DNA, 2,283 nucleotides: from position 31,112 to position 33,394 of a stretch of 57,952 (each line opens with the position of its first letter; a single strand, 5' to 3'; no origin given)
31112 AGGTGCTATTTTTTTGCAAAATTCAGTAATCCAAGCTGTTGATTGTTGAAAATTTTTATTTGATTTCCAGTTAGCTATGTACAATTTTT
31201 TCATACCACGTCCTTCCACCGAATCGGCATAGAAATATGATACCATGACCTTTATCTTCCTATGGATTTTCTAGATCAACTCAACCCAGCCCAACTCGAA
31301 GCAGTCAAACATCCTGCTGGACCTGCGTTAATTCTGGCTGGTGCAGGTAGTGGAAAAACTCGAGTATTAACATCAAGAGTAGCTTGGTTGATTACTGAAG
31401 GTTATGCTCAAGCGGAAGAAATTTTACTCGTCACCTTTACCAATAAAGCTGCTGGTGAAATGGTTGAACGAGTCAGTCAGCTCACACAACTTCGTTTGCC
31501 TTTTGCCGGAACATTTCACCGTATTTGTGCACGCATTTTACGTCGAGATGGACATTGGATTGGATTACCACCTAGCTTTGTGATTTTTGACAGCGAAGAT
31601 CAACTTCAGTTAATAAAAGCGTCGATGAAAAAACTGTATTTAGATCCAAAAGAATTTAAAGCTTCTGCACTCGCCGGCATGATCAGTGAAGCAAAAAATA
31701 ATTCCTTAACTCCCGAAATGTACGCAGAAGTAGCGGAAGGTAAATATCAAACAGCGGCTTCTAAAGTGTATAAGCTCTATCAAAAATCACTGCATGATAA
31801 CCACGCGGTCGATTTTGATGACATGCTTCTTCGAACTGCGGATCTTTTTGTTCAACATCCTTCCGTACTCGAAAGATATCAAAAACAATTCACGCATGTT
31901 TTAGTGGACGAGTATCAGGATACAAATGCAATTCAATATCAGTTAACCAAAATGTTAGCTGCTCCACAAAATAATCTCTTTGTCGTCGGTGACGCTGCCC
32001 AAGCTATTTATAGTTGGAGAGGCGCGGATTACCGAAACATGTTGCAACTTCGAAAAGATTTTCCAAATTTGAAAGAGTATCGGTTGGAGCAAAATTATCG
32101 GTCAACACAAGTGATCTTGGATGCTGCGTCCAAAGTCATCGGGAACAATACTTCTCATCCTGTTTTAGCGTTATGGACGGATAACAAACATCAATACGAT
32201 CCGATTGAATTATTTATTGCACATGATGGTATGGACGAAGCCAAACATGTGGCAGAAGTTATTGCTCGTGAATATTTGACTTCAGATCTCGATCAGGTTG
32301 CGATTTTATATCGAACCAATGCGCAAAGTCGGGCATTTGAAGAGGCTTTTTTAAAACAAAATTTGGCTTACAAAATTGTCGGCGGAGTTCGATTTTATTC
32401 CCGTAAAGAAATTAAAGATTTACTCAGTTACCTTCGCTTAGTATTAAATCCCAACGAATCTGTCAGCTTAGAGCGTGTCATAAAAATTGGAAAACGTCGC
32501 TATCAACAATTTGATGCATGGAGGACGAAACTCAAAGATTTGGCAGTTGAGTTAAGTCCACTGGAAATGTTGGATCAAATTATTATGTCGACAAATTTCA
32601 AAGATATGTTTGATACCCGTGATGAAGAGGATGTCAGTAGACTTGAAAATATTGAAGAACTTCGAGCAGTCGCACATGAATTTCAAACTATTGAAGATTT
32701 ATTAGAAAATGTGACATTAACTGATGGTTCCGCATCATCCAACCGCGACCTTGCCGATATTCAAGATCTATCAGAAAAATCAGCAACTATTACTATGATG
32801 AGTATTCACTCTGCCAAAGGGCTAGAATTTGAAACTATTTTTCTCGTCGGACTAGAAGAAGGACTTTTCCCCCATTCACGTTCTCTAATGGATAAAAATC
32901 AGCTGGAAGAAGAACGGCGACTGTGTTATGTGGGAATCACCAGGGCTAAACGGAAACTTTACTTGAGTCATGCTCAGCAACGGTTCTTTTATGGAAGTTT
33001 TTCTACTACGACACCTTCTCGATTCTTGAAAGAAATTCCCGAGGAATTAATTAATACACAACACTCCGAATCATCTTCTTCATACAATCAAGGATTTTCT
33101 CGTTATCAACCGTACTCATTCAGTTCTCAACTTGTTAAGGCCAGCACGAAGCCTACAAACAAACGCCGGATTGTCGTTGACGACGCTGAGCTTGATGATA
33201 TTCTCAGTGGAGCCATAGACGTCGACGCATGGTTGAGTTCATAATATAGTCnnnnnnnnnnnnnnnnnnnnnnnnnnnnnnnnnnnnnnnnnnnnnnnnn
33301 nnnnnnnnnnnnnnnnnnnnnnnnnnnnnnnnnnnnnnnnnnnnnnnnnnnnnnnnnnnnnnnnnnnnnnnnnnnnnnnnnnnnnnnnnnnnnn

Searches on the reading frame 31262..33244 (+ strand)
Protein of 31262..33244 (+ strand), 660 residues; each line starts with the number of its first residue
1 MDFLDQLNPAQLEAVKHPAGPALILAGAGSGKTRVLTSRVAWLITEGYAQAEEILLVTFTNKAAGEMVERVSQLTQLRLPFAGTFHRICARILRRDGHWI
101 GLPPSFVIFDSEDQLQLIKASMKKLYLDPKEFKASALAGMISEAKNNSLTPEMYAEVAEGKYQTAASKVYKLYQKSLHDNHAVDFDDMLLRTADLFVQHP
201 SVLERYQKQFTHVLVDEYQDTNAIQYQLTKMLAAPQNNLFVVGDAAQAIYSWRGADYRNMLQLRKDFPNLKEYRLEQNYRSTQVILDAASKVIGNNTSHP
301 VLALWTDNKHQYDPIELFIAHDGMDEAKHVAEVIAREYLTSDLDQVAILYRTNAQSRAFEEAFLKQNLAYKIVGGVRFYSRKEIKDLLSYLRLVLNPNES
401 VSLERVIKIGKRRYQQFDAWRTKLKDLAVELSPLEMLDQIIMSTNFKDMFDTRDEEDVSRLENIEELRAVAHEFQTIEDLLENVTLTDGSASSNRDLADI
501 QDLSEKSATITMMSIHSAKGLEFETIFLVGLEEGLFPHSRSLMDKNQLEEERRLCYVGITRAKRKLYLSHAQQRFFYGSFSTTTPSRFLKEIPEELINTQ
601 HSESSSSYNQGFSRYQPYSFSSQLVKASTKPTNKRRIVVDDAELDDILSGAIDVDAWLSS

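Call 8: search_protein_families(library=pfam, proteins=[window:31262-33244:+], max_evalue=0.001)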
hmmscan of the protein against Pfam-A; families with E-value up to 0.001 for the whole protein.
window:31262-33244:+ (660 aa): 6 families
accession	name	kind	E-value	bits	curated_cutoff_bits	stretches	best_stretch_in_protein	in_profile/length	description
PF00580.27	UvrD-helicase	-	8.6e-89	298.3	23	1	7-268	1-271/271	UvrD/REP helicase N-terminal domain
PF13361.12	UvrD_C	-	1.3e-62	212.7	25.6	2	273-415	1-143/350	UvrD-like helicase C-terminal domain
PF13245.12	AAA_19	-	4.5e-24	85.6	25.1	1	11-251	1-132/134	AAA domain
PF13538.12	UvrD_C_2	-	2e-09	37.6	27.4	1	511-568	3-51/52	UvrD-like helicase C-terminal domain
PF13604.12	AAA_30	-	8e-06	26.2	27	0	6-71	1-66/191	AAA domain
PF01443.25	Viral_helicase1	-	0.00011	22.5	21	0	506-567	178-225/228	Viral superfamily 1 RNA helicase core domain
